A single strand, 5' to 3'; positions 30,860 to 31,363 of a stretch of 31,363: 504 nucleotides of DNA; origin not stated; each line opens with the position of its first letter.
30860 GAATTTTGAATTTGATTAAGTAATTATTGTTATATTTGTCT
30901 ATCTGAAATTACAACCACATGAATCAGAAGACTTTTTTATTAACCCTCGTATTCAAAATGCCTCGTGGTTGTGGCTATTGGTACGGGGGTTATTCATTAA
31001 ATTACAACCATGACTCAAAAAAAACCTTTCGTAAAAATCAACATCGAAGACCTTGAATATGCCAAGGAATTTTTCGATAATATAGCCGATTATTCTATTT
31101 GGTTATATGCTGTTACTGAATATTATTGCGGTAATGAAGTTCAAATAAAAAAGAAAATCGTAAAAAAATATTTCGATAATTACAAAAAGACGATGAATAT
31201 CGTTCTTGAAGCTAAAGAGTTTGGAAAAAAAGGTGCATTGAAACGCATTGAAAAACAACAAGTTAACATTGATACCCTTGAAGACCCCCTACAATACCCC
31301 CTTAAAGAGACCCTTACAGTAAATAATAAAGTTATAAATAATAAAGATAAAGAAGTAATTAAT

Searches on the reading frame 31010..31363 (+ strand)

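Call 16: search_protein_families(library=phrogs, proteins=[window:31010-31363:+])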
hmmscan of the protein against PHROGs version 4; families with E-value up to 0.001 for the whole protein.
window:31010-31363:+ (118 aa): 1 family
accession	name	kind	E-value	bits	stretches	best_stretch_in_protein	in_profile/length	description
phrog_8870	-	unknown function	9.6e-05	23.2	1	12-66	101-155/156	-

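Call 17: search_protein_families(library=pfam, proteins=[window:31010-31363:+])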
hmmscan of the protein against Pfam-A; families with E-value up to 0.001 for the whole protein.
window:31010-31363:+ (118 aa): 0 families

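Call 74: search_protein_families(library=pfam, proteins=[window:31010-31363:+], max_evalue=1)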
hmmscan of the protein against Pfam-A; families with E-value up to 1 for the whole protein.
window:31010-31363:+ (118 aa): 0 families
